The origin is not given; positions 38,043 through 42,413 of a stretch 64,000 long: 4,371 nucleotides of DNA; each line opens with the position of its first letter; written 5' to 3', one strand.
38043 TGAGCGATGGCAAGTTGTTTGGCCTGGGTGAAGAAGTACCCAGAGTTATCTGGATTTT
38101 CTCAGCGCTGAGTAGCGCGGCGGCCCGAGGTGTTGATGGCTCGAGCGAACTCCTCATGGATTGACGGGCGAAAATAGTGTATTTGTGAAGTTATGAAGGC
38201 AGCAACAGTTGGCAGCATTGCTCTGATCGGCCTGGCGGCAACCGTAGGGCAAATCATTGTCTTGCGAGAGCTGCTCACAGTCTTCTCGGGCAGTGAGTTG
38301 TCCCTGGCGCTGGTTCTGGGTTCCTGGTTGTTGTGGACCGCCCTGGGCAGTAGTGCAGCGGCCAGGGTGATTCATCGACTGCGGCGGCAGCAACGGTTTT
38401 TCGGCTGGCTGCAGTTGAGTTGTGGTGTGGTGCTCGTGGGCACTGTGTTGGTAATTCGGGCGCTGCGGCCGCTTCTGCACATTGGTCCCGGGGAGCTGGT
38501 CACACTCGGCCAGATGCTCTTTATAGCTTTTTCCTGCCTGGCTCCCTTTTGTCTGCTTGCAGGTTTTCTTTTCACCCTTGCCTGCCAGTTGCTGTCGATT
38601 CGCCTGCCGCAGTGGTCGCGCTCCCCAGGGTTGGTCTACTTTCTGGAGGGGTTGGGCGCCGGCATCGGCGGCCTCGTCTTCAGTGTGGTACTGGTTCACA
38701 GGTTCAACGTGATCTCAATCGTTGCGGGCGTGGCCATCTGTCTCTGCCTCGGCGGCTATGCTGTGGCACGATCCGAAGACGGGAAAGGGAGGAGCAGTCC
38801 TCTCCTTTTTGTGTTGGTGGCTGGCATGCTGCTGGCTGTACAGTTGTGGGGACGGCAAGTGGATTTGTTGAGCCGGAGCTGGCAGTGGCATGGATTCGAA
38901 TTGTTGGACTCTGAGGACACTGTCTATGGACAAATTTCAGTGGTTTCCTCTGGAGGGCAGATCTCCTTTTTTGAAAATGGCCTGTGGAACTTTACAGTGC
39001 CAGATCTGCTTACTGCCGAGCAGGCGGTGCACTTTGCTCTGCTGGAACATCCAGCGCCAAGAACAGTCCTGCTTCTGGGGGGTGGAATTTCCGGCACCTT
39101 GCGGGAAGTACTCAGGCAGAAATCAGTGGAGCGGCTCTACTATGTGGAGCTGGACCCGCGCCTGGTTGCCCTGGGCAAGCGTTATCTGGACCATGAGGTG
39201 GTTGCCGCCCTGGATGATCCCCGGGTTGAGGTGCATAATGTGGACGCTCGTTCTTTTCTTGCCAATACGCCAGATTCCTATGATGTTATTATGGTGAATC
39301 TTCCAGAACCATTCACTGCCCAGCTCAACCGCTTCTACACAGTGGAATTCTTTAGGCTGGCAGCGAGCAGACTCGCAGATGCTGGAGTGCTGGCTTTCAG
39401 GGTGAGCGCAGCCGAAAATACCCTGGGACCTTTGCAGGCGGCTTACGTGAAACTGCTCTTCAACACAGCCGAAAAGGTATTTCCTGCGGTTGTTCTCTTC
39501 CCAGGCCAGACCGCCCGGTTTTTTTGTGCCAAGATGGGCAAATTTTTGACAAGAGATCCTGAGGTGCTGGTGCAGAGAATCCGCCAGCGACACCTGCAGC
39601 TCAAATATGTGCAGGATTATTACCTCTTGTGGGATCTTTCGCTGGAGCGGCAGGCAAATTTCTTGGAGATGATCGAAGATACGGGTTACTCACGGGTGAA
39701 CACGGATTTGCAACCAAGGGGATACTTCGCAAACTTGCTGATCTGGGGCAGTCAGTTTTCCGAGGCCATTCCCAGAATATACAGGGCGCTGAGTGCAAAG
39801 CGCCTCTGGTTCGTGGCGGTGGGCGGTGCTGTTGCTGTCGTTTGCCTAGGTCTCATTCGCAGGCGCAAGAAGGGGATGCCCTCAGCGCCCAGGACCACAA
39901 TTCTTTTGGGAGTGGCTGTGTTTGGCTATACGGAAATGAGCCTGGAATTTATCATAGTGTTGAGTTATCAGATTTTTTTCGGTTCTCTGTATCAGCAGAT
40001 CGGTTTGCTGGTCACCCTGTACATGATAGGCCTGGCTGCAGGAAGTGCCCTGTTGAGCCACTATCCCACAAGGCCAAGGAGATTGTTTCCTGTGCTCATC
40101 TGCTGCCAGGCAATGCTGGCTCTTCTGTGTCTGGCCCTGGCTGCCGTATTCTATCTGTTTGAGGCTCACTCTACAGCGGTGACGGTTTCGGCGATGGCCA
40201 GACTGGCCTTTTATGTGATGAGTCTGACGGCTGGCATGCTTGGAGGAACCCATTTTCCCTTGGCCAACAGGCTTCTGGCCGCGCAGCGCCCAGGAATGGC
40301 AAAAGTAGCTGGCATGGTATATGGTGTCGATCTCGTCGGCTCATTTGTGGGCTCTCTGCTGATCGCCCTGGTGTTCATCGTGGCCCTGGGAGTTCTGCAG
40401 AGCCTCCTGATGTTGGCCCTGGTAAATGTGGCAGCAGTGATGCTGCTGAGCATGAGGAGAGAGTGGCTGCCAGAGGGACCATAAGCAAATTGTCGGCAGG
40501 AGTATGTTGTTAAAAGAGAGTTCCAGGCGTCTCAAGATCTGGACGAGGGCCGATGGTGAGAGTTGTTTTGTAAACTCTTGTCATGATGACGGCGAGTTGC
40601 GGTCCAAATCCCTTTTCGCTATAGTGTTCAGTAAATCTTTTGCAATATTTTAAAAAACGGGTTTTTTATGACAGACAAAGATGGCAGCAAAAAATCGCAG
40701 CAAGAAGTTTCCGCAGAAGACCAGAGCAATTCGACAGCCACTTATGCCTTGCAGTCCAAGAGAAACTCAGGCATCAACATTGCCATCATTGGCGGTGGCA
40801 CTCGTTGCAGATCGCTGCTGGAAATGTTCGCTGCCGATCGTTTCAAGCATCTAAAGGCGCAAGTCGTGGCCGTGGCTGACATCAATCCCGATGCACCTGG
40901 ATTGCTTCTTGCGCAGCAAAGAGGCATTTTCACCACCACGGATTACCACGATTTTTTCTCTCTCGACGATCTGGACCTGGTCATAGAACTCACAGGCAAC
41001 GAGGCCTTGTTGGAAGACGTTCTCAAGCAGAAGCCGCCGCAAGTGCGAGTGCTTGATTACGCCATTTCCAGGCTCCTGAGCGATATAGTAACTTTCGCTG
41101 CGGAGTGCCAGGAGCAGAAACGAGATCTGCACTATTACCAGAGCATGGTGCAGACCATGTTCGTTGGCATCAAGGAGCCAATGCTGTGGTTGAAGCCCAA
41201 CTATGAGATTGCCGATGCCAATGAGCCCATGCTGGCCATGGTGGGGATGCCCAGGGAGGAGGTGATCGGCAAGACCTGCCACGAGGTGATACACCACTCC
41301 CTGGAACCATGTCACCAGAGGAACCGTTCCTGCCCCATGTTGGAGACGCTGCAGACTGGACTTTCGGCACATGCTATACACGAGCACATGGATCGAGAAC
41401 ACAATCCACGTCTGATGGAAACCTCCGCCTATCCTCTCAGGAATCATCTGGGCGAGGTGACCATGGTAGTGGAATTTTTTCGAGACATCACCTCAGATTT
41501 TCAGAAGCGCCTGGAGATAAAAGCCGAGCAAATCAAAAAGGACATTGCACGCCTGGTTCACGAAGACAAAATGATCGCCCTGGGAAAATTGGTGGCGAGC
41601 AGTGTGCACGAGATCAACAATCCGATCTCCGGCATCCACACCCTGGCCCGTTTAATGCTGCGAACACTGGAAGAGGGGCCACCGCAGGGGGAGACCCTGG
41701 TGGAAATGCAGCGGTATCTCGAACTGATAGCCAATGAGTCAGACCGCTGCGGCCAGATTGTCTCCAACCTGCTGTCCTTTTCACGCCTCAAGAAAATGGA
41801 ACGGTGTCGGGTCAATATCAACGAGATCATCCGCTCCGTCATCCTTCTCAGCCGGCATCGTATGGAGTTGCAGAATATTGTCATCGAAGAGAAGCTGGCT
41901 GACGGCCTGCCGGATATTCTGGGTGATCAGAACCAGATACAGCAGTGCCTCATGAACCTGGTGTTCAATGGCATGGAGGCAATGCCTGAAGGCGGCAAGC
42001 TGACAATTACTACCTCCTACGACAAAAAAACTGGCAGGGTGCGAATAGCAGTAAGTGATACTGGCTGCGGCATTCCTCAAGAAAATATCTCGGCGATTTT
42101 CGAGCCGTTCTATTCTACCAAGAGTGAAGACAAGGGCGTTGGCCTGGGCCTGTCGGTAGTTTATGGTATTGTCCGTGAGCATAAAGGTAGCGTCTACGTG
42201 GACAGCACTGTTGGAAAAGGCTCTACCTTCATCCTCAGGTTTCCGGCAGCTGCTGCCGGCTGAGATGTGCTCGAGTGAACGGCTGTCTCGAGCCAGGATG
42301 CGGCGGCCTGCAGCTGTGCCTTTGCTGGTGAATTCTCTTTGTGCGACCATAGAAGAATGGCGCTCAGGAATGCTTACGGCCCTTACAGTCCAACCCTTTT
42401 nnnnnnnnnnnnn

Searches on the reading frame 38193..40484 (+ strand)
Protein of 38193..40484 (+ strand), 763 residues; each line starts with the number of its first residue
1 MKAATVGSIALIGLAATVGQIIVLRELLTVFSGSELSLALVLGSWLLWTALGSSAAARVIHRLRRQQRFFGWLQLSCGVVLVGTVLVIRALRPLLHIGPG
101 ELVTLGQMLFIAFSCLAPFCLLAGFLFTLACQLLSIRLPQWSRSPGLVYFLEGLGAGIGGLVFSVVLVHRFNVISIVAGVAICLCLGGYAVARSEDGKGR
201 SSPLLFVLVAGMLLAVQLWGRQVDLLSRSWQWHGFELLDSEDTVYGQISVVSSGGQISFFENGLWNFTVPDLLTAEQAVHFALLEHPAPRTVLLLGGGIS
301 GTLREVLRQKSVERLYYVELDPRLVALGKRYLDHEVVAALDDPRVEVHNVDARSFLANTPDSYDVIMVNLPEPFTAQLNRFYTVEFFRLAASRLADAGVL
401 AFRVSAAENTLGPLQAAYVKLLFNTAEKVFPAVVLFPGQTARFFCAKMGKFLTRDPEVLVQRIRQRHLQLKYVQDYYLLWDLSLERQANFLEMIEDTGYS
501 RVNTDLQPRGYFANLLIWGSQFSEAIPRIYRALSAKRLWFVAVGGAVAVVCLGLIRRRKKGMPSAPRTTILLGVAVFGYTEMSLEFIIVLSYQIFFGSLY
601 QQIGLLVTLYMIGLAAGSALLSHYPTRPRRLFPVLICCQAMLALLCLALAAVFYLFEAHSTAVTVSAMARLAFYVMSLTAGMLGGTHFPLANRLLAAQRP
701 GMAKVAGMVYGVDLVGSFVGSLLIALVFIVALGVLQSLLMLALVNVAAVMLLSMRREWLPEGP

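Call 70: search_protein_families(library=pfam, proteins=[window:38193-40484:+], max_evalue=0.001)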
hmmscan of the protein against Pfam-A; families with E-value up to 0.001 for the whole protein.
window:38193-40484:+ (763 aa): 1 family
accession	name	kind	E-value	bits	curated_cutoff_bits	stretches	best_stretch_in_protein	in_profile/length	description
PF01564.23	Spermine_synth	-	1.6e-25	90.2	22.9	1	276-404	6-132/186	Spermine/spermidine synthase domain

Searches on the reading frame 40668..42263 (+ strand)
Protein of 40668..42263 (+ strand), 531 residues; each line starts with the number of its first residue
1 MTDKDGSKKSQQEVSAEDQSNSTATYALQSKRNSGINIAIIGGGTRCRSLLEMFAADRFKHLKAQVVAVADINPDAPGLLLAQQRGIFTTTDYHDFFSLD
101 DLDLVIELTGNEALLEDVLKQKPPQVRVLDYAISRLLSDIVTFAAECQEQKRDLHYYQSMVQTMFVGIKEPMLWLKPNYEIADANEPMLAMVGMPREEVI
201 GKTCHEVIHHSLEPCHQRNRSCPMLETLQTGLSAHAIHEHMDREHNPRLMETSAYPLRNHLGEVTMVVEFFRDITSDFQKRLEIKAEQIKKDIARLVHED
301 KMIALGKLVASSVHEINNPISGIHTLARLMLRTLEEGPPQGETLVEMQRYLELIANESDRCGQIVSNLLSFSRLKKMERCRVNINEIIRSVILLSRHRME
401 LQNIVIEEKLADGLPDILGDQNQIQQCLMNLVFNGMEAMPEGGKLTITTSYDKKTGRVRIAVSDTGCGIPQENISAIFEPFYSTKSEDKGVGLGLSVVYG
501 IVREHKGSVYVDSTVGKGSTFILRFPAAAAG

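Call 70: search_protein_families(library=pfam, proteins=[window:40668-42263:+], max_evalue=0.001)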
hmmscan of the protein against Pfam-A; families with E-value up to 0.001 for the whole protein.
window:40668-42263:+ (531 aa): 5 families
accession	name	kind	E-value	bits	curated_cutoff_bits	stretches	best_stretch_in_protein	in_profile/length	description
PF02518.31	HATPase_c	-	1.2e-27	97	26.4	1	419-528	1-110/111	Histidine kinase-, DNA gyrase B-, and HSP90-like ATPase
PF08448.16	PAS_4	-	9.2e-14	52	23.1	1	176-276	12-107/110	PAS fold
PF00512.31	HisKA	-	4.9e-13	49.4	26.9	1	305-374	2-63/66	His Kinase A (phospho-acceptor) domain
PF13426.13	PAS_9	-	7.8e-13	49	27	1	175-275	7-102/103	PAS domain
PF00989.32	PAS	-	4e-08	33.7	22.6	1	159-274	5-113/113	PAS fold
